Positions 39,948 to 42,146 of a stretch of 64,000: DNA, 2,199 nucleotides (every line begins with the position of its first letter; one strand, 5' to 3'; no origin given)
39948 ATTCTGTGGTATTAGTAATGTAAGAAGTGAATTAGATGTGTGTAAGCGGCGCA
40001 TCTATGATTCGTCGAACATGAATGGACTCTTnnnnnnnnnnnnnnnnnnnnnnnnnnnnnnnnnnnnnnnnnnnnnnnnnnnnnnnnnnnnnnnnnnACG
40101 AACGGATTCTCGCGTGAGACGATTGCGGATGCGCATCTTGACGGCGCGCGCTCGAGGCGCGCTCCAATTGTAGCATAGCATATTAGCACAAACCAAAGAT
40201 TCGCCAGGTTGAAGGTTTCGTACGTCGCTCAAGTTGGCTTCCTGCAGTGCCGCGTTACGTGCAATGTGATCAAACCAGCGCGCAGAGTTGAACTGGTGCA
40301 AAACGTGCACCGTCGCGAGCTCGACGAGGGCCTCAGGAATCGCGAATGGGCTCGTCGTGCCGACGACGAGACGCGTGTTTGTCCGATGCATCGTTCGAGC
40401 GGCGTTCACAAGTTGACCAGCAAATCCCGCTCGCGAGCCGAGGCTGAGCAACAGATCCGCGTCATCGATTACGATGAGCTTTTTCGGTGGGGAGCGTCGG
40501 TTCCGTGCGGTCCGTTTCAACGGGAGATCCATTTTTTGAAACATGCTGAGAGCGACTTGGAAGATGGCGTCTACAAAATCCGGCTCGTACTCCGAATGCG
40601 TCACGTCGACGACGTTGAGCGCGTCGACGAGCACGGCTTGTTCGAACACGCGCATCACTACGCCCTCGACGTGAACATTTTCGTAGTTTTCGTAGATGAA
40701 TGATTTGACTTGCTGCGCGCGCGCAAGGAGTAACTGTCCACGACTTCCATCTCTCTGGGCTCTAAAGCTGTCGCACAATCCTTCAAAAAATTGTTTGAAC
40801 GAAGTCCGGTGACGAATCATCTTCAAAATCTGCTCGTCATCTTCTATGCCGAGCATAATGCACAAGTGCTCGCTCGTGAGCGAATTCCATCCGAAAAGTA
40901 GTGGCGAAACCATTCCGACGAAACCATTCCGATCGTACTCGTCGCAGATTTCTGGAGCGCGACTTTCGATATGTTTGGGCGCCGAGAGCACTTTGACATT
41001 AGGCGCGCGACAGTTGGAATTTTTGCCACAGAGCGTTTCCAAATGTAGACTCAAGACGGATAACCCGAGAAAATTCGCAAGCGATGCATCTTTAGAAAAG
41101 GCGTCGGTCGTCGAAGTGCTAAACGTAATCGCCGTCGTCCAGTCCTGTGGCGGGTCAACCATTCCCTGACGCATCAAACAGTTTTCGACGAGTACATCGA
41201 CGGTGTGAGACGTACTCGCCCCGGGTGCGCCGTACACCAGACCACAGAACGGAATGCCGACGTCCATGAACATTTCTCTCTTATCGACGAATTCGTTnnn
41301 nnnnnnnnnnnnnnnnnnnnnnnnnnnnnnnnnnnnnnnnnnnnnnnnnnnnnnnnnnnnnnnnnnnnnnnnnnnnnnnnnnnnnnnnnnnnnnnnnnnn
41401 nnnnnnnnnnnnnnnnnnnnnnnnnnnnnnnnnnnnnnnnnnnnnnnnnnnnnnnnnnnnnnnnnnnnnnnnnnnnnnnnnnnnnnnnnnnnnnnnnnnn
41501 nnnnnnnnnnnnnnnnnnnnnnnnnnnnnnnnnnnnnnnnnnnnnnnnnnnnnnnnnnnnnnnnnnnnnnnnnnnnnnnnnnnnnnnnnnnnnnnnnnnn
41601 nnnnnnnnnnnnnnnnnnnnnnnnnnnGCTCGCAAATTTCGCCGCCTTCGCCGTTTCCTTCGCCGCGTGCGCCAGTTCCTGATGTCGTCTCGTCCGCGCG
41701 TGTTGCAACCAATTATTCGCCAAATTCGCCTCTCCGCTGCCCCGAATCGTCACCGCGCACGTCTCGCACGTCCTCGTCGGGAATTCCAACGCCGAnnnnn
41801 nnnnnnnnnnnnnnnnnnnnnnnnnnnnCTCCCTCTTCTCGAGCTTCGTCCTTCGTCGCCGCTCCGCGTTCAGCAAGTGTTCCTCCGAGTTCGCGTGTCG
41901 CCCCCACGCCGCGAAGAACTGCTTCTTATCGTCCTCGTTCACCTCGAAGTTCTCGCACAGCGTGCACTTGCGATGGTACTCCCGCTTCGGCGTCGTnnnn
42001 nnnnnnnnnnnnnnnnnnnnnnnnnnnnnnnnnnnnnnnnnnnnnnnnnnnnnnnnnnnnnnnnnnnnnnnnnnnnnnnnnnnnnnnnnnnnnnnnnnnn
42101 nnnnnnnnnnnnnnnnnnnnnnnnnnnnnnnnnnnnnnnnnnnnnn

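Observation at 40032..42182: C2H2/U1-type zinc-finger protein fused to a degenerate P-loop NTPase-like domain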

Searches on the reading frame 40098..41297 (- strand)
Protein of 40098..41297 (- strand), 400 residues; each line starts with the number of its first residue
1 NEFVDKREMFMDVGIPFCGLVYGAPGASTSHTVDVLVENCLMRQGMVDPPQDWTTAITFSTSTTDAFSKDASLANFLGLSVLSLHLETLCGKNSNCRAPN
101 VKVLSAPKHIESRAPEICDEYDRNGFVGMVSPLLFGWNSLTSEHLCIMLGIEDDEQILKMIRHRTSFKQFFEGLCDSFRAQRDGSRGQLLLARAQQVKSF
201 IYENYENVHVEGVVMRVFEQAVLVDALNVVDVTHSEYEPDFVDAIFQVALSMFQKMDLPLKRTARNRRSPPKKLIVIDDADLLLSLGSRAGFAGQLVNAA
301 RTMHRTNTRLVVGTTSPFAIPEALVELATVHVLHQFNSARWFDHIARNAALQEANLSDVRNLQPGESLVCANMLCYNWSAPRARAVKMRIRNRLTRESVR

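Call 29: find_homologous_proteins(query=A3, max_evalue=0.00001)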
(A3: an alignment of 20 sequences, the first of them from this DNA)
Query A3 (20 sequences) (400 aa, profile of the alignment): 10 proteins with E <= 0.00001 among 8000 candidates.
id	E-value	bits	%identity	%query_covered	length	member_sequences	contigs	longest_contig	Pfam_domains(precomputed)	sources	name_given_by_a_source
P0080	5.2e-145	501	27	96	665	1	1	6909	PF12872.14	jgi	jgi:hypothetical protein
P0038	3.2e-143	495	27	95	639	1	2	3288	-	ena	-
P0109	2.8e-141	489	25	98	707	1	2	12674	-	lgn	-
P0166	8.3e-139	481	27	95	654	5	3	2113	-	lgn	-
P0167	8.9e-132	458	24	84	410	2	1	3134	-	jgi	-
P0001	5.4e-105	370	100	100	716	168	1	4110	-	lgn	-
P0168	2.7e-103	364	23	75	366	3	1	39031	-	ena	-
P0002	3.8e-99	350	80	100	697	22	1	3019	-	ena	-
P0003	8.3e-99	349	83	99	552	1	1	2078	-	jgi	jgi:hypothetical protein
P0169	3.8e-73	265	21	98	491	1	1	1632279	-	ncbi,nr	ncbi:hypothetical protein DE146DRAFT_719015 [Phaeosphaeria sp. MPI-PUGE-AT-0046c]|nr:hypothetical pr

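Call 30: search_solved_structures(query=A3, max_evalue=1, show_alignments=3)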
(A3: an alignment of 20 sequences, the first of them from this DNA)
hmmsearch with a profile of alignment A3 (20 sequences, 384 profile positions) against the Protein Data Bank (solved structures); distinct sequences matched with E-value up to 1: 20.
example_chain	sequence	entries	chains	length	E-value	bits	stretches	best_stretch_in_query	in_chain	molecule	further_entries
4d2i_A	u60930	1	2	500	5e-09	38.8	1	165-357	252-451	HERA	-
8yho_A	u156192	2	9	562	2e-07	33.6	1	248-354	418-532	DUF87 domain-containing protein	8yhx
8xau_A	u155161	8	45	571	2.4e-07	33.3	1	253-357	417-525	ATP-binding protein | HerA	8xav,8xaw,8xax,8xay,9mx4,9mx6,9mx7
8j4u_M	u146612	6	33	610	4.1e-06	29.2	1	230-359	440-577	Nucleoside triphosphate hydrolase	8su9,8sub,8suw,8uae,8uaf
9c1m_M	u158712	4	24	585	2.1e-05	26.9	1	135-358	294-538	ATP-binding protein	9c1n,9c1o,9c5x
11kk_A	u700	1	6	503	3.6e-05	26.1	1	237-354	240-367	HerA like helicase YjgR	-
8wet_A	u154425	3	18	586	4.5e-05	25.8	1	214-331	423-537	TdpA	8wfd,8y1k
9x1l_A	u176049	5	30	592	0.00018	23.8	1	256-358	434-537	DNA helicase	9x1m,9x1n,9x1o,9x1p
8wiv_A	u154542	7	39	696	0.00033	23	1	257-357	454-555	Helicase HerA central domain-containing protein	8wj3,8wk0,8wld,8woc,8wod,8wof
8ziq_M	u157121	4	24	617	0.00049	22.4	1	253-355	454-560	HerA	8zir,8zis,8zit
4kfr_A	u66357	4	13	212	0.018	17.3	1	231-357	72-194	Genome packaging NTPase B204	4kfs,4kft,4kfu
4r2h_A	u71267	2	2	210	0.28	13.3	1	233-348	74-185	STIV B204 ATPase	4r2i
2j0u_A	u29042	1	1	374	0.76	11.9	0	250-306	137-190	ATP-DEPENDENT RNA HELICASE DDX48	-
7znj_A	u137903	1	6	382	0.84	11.7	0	250-306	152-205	Eukaryotic initiation factor 4A-III, N-terminally processed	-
6qdv_7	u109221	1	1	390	0.87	11.7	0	250-306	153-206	Eukaryotic initiation factor 4A-III, N-terminally processed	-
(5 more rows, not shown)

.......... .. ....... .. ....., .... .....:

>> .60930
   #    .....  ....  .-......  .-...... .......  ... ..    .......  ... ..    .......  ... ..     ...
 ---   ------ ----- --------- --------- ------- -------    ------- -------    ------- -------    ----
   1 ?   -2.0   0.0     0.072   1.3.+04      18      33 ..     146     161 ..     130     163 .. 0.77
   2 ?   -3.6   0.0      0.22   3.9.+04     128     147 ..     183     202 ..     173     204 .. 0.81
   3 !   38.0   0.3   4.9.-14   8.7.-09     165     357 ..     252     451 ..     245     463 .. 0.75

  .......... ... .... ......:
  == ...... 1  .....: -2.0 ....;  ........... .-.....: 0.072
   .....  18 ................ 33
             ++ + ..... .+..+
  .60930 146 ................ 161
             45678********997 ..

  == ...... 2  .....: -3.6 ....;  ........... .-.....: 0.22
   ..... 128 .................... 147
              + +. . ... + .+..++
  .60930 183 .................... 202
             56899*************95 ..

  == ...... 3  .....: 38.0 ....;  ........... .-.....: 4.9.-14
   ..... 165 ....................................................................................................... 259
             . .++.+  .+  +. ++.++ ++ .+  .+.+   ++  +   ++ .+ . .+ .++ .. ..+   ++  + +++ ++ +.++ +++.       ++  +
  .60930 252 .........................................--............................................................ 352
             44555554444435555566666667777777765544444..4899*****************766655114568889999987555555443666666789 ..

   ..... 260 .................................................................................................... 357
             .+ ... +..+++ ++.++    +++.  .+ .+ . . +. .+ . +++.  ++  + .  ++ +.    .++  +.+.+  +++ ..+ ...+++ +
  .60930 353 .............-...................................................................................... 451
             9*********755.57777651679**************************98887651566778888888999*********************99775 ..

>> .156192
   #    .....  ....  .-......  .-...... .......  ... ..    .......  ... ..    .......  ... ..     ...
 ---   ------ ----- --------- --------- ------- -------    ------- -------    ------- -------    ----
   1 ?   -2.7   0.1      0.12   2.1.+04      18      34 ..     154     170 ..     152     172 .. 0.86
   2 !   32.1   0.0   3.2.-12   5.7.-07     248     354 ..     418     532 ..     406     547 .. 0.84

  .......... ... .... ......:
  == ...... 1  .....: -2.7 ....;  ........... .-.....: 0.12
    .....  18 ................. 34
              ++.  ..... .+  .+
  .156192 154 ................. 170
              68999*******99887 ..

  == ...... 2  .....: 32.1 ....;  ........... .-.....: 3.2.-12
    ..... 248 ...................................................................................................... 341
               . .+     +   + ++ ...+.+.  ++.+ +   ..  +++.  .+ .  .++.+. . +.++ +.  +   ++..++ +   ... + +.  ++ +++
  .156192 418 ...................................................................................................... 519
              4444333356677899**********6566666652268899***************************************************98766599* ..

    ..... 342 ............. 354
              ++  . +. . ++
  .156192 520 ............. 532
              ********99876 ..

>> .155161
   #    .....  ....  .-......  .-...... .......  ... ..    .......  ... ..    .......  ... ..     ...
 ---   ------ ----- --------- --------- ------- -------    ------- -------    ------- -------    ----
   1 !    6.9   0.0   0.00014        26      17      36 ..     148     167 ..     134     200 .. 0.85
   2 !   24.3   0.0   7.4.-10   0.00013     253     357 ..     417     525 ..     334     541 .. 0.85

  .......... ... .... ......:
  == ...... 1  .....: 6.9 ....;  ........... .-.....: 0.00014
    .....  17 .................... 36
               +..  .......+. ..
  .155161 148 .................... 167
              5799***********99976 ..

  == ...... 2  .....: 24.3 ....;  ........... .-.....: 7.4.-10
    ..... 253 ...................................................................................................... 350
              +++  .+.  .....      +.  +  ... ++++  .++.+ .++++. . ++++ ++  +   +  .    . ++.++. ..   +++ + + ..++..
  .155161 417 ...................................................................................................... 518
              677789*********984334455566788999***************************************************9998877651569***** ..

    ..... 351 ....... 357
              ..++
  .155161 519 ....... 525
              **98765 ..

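Call 35: predict_structure(alignment_id=A3)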
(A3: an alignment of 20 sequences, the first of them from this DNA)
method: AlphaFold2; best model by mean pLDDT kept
length: 400 residues; sequences in the alignment: 20
mean_pLDDT: 84.8   pTM: 0.89
mean pLDDT of the five models: 84.8, 82.5, 82.4, 81.8, 81.2
residues with pLDDT >= 90: 210; 70-90: 125; 50-70: 55; < 50: 10
segments of 3 or more residues with pLDDT < 50: 1-4
pLDDT, mean of each block of 10 residues (from residue 1): 59 91 93 93 62 89 60 82 85 74 89 79 67 94 94 87 89 90 84 93 83 78 93 85 96 91 68 95 85 96 95 96 94 96 88 88 92 62 79 77
secondary structure, 60 per line:
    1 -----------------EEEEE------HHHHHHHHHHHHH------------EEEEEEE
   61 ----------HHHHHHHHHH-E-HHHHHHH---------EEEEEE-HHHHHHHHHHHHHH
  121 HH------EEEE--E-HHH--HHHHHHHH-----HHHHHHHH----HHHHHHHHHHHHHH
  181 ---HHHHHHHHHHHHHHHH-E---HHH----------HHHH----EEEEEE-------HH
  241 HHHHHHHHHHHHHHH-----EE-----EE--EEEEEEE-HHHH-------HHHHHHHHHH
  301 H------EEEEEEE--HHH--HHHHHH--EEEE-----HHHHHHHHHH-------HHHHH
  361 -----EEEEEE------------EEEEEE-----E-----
elements in order: E18-22 H29-41 E54-60 H71-80 H84-90 E100-105 H107-122 E129-132 H142-149 H155-162 H167-180 H184-199 H218-221 E226-231 H239-255 E272-278 H280-283 H291-301 E308-314 H322-327 E330-333 H339-348 H356-360 E366-371 E384-389

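Call 38: fold_search(model_id=the predicted structure, library=pdb)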
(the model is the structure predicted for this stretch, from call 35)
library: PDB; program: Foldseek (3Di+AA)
matches with E <= 10: 1034; with E <= 0.001: 115
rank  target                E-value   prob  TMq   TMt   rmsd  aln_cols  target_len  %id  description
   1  4d2i_B                8.2e-12  1.00  0.47  0.42   9.0       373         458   14  Crystal structure of the HerA hexameric DNA translocase from Sulfolobus solfataricus bound to AMP-PNP (released 2014-12-03)
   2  8wld_A                2.7e-11  1.00  0.53  0.46   6.9       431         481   12  Cryo-EM structure of SIR2/HerA antiphage complex (released 2024-09-11)
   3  9x1m_A                6.4e-11  1.00  0.51  0.37   7.2       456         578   10  The cryo-EM structure of HerA-NurA complex with AMPPNP and dsDNA from Thermococcus kodakarensis (released 2026-02-04)
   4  4d2i_A                6.8e-11  1.00  0.48  0.42   8.6       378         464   14  Crystal structure of the HerA hexameric DNA translocase from Sulfolobus solfataricus bound to AMP-PNP (released 2014-12-03)
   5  8wj3_D                1.0e-10  1.00  0.50  0.41   7.7       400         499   10  Cryo-EM structure of a bacterial protein (released 2024-09-11)
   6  8wfd_F                1.4e-10  1.00  0.52  0.39   8.1       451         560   12  The cryo-EM structure of TdpAB in complex with AMPPNP and DNA (released 2025-01-22)
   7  8wet_A                1.5e-10  1.00  0.50  0.37   8.3       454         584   13  The cryo-EM structure of TdpAB complex (released 2025-01-22)
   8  8wod_D                1.9e-10  1.00  0.53  0.44   7.3       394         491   13  Cryo-EM structure of SIR2/HerA complex (released 2024-09-11)
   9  8wld_N                2.3e-10  1.00  0.54  0.38   7.2       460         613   12  Cryo-EM structure of SIR2/HerA antiphage complex (released 2024-09-11)
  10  8wfd_C                2.4e-10  1.00  0.53  0.40   8.5       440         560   12  The cryo-EM structure of TdpAB in complex with AMPPNP and DNA (released 2025-01-22)
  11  9x1l_A                2.9e-10  1.00  0.46  0.34   9.7       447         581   10  The cryo-EM structure of HerA-NurA complex with AMPPNP from Thermococcus kodakarensis (released 2026-02-04)
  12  8wfd_A                3.7e-10  1.00  0.53  0.40   8.1       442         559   13  The cryo-EM structure of TdpAB in complex with AMPPNP and DNA (released 2025-01-22)
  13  8wfd_D                3.7e-10  1.00  0.51  0.38   8.4       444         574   13  The cryo-EM structure of TdpAB in complex with AMPPNP and DNA (released 2025-01-22)
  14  8wfd_E                5.7e-10  1.00  0.48  0.36   8.8       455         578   11  The cryo-EM structure of TdpAB in complex with AMPPNP and DNA (released 2025-01-22)
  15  8xav_E                6.1e-10  1.00  0.56  0.41   7.9       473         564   12  Cryo-EM structure of an anti-phage defense complex (released 2024-06-05)
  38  8xau_F                2.0e-08  1.00  0.51  0.40  10.3       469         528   10  Cryo-EM structure of HerA (released 2024-06-05)
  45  8xau_A                3.1e-08  1.00  0.52  0.39   8.9       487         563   11  Cryo-EM structure of HerA (released 2024-06-05)
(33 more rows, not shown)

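Call 74: fold_search(model_id=the predicted structure, library=viral)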
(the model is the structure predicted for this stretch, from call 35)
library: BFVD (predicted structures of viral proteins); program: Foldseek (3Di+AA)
matches with E <= 10: 775; with E <= 0.001: 21
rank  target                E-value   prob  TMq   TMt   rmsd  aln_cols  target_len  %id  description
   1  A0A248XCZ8            4.4e-10  1.00  0.55  0.46   6.6       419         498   13  Helicase HerA-like C-terminal domain-containing protein [Klebsiella phage YMC16/01/N133_KPN_BP]
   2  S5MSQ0                1.2e-08  1.00  0.48  0.24  10.5       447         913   11  Lipid A export ATP-binding/permease protein Msb [Bacillus phage JL]
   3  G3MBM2                3.7e-07  1.00  0.49  0.26   9.1       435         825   10  Gp156 [Bacillus phage G]
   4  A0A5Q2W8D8            4.2e-07  1.00  0.54  0.51   6.4       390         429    9  (no name in the UniProt tables at hand)
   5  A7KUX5                1.8e-06  1.00  0.48  0.27   7.6       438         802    7  (no name in the UniProt tables at hand)
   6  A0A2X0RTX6            2.3e-06  1.00  0.28  0.31  18.4       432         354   11  B354L [African swine fever virus]
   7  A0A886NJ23            1.4e-05  1.00  0.28  0.29  17.6       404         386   13  (no name in the UniProt tables at hand)
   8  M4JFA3                2.6e-05  1.00  0.42  0.67   4.7       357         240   10  Putative ATPase [Haloarcula hispanica virus PH1]
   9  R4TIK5                2.8e-05  1.00  0.31  0.35  18.7       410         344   10  (no name in the UniProt tables at hand)
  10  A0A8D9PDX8            9.8e-05  1.00  0.32  0.41  11.3       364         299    6  NTPase [Corticoviridae sp.]
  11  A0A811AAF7            1.3e-04  0.99  0.22  0.30  16.0       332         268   10  (no name in the UniProt tables at hand)
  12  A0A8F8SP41            1.5e-04  0.85  0.19  0.21  19.4       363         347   10  (no name in the UniProt tables at hand)
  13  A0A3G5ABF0            1.8e-04  0.98  0.27  0.30  24.3       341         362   10  Putative VV A32-like packaging ATPase [Hyperionvirus sp.]
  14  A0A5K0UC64            2.2e-04  0.80  0.22  0.16  26.4       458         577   10  P-loop NTPase domain protein [Yasminevirus sp. GU-2018]
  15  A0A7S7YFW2            2.9e-04  1.00  0.27  0.33  15.1       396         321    8  VV A32-like packaging ATPase [Medusavirus stheno T3]
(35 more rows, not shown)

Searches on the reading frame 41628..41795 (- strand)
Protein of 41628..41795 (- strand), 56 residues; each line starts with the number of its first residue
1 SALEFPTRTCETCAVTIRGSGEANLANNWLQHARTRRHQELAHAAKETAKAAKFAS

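Call 39: search_protein_families(library=pfam, proteins=[window:41628-41795:-], max_evalue=10)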
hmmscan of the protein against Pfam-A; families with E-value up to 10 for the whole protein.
seq(56 aa): 3 families
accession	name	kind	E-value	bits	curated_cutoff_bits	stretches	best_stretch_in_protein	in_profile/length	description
PF12874.13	zf-met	-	0.16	12.8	21.2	0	27-38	14-25/25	Zinc-finger of C2H2 type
PF23330.1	zf-C2H2_14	-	0.21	11.6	27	1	30-42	17-29/30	CIZ1-like, C2H2-type zinc finger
PF09237.17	GAGA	-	0.78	10.4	20.2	0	32-46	37-51/54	GAGA factor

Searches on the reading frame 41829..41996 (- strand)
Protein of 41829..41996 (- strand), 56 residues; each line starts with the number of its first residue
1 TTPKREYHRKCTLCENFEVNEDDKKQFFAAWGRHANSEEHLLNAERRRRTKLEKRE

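Call 39: search_protein_families(library=pfam, proteins=[window:41829-41996:-], max_evalue=10)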
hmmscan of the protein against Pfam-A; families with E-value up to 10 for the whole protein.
seq(56 aa): 0 families

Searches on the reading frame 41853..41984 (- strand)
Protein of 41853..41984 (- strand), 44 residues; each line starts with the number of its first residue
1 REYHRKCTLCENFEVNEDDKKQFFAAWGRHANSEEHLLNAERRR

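Call 64: search_solved_structures(query=A4, max_evalue=10, show_alignments=3)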
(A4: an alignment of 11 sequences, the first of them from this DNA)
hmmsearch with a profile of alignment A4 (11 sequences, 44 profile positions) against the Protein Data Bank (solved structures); distinct sequences matched with E-value up to 10: 10.
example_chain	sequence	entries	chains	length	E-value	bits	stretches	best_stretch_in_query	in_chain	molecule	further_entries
6qx9_A2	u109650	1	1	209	0.28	14.1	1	26-43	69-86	Splicing factor 3A subunit 2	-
1fvy_A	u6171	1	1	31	0.81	12.6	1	18-42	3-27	PARATHYROID HORMONE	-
6zym_u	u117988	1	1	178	0.89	12.4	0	2-14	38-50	Splicing factor YJU2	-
5z56_v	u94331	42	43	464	1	12.2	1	26-43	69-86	Splicing factor 3A subunit 2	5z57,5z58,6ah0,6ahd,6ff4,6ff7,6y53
1zwc_A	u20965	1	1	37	1.1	12.1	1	18-42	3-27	PARATHYROID HORMONE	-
1kx2_A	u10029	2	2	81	1.5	11.7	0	3-20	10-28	mono-heme c-type cytochrome ScyA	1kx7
6lqm_0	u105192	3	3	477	3.1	10.7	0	23-38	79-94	Zinc finger protein 622 | Cytoplasmic 60S subunit biogenesis factor ZNF622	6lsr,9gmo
7qiy_N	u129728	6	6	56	3.1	10.7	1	4-12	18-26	40S ribosomal protein S29 | 40S ribosomal protein uS14 | uS14 (40S ribosomal protein S29)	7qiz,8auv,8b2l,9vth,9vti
5o9z_N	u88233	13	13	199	4.6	10.1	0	25-39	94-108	Zinc finger matrin-type protein 2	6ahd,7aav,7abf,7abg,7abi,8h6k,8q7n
6ydh_A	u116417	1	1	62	5.6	9.9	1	7-23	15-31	DUF1610 domain-containing protein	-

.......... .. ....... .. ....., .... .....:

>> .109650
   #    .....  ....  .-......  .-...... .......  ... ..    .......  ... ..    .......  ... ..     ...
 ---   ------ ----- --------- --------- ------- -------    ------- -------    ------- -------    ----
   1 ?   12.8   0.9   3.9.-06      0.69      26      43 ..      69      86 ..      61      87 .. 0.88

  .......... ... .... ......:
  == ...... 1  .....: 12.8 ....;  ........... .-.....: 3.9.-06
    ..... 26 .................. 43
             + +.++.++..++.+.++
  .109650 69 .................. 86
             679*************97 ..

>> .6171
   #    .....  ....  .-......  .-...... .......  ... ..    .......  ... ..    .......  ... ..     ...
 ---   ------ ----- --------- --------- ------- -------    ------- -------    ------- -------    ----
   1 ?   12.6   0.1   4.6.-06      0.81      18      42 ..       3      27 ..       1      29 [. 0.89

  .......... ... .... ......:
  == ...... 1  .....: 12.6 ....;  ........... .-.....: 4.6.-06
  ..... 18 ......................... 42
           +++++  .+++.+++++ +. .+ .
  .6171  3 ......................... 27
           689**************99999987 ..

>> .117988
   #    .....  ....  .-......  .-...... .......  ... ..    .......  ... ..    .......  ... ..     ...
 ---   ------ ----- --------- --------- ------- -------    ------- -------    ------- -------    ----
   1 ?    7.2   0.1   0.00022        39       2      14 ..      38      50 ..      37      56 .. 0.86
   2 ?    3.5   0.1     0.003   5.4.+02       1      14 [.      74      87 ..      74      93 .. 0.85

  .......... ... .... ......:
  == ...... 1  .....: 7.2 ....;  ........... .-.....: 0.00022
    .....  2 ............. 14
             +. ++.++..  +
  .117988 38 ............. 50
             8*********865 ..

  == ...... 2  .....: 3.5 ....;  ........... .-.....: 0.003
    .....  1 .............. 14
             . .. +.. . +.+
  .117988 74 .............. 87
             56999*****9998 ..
